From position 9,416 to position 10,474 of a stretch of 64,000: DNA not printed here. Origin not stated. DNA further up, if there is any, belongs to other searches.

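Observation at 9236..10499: Six paralogous ECF sigma-factor cassettes, antisense to the array, each with a conserved self-promoter-like leader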

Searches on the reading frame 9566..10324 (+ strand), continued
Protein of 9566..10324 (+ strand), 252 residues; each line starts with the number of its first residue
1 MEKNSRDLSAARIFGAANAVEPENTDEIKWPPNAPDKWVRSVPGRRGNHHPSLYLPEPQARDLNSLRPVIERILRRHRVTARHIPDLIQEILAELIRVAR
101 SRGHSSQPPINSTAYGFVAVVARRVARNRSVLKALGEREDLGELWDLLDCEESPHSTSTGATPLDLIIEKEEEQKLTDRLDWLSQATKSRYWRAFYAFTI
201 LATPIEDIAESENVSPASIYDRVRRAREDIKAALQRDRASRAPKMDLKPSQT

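Call 70: search_protein_families(library=padloc, proteins=[window:9566-10324:+, P0052, P0031, P0003], max_evalue=0.1)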
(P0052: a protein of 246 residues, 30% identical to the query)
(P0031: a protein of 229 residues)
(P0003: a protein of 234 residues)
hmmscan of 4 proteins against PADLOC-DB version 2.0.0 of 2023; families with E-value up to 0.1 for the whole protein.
window:9566-10324:+ (252 aa): 0 families

P0052 (246 aa): 0 families

P0031 (229 aa): 0 families

P0003 (234 aa): 0 families

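Call 71: search_protein_families(library=phrogs, proteins=[window:9566-10324:+, P0052, P0031, P0003], max_evalue=0.1)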
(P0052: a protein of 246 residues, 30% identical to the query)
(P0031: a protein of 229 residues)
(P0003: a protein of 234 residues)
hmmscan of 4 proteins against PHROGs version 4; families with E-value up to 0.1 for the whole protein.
window:9566-10324:+ (252 aa): 3 families
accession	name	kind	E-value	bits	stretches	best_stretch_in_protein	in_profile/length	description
phrog_1740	-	transcription regulation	0.00034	20.2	1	67-239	66-221/567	RNA polymerase sigma factor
phrog_14861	-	unknown function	0.021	16.3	1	177-236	20-80/89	-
phrog_11138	-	unknown function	0.024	15.9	1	170-235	75-140/142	-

P0052 (246 aa): 2 families
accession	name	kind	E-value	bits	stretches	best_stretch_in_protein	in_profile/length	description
phrog_1740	-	transcription regulation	6.4e-08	32.5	1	72-243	60-222/567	RNA polymerase sigma factor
phrog_11138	-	unknown function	0.018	16.4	1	157-232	64-134/142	-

P0031 (229 aa): 0 families

P0003 (234 aa): 0 families

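Call 77: find_encoding_contigs(protein=P0001, flank=3000, max_places=3)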
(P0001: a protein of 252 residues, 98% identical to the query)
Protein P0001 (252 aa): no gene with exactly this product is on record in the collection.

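Call 78: list_cluster_members(proteins=[P0001])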
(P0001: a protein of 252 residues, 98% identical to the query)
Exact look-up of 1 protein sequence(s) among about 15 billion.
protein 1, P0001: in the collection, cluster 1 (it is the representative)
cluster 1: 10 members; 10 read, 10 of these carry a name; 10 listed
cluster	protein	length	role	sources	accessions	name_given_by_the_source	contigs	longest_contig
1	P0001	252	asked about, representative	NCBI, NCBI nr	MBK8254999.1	MAG: sigma-70 family RNA polymerase sigma factor [Polyangiaceae bacterium] | sigma-70 family RNA polymerase sigma factor [Polyangiaceae bacterium]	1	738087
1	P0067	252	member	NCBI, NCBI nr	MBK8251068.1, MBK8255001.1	MAG: sigma-70 family RNA polymerase sigma factor [Polyangiaceae bacterium] | sigma-70 family RNA polymerase sigma factor [Polyangiaceae bacterium]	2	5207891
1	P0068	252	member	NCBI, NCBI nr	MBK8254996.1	MAG: sigma-70 family RNA polymerase sigma factor [Polyangiaceae bacterium] | sigma-70 family RNA polymerase sigma factor [Polyangiaceae bacterium]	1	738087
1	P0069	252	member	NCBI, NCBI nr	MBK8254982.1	MAG: sigma-70 family RNA polymerase sigma factor [Polyangiaceae bacterium] | sigma-70 family RNA polymerase sigma factor [Polyangiaceae bacterium]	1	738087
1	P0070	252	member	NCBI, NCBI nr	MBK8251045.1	MAG: sigma-70 family RNA polymerase sigma factor [Polyangiaceae bacterium] | sigma-70 family RNA polymerase sigma factor [Polyangiaceae bacterium]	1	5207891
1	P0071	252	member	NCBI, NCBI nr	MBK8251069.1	MAG: sigma-70 family RNA polymerase sigma factor [Polyangiaceae bacterium] | sigma-70 family RNA polymerase sigma factor [Polyangiaceae bacterium]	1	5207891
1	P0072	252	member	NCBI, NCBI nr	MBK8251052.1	MAG: sigma-70 family RNA polymerase sigma factor [Polyangiaceae bacterium] | sigma-70 family RNA polymerase sigma factor [Polyangiaceae bacterium]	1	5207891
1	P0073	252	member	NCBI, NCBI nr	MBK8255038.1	MAG: sigma-70 family RNA polymerase sigma factor [Polyangiaceae bacterium] | sigma-70 family RNA polymerase sigma factor [Polyangiaceae bacterium]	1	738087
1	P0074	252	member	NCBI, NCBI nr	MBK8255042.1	MAG: sigma-70 family RNA polymerase sigma factor [Polyangiaceae bacterium] | sigma-70 family RNA polymerase sigma factor [Polyangiaceae bacterium]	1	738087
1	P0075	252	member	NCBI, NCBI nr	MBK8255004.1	MAG: sigma-70 family RNA polymerase sigma factor [Polyangiaceae bacterium] | sigma-70 family RNA polymerase sigma factor [Polyangiaceae bacterium]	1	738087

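Call 93: search_protein_families(library=ncbifam, alignment_id=A3, max_evalue=0.001)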
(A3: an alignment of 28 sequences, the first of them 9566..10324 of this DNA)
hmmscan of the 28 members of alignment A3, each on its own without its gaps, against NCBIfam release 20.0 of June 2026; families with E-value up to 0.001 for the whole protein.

A. member 1, window:9566-10324:+ (252 aa): 1 family
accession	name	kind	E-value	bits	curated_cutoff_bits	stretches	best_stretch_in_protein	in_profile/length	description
TIGR02937.1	sigma70-ECF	superfamily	7.3e-06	25.7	42.9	1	64-234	8-165/165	sigma-70 family RNA polymerase sigma factor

B. families by the number of members that match (of 28 scanned): 34 families (the first 25 are shown)
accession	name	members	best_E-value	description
TIGR02937.1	sigma70-ECF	15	6.9e-11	sigma-70 family RNA polymerase sigma factor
NF009166.1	PRK12513.1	6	2e-07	RNA polymerase sigma factor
TIGR02989.1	Sig-70_gvs1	4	4.5e-05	RNA polymerase sigma-70 factor, Rhodopirellula/Verrucomicrobium family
TIGR02947.1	SigH_actino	3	2e-06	RNA polymerase sigma-70 factor, TIGR02947 family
NF009171.0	PRK12518.1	3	5.8e-06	RNA polymerase sigma factor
NF007213.0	PRK09635.1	3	5.9e-05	RNA polymerase sigma factor SigI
TIGR02985.1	Sig70_bacteroi1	3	0.00023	RNA polymerase sigma-70 factor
NF009185.0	PRK12533.1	2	8.4e-06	RNA polymerase sigma factor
NF008888.0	PRK11922.1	2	1.9e-05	RNA polymerase sigma factor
NF007229.0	PRK09647.1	2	3.4e-05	RNA polymerase sigma factor SigE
NF010500.0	PRK13919.1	2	6.4e-05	putative RNA polymerase sigma E protein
NF007215.0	PRK09637.1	2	0.00036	RNA polymerase sigma factor SigZ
NF004646.0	PRK05989.2-4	1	3.7e-24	cobaltochelatase subunit CobN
TIGR02257.1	cobalto_cobN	1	9.3e-23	cobaltochelatase subunit CobN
NF008973.0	PRK12321.1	1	1.1e-18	cobaltochelatase subunit CobN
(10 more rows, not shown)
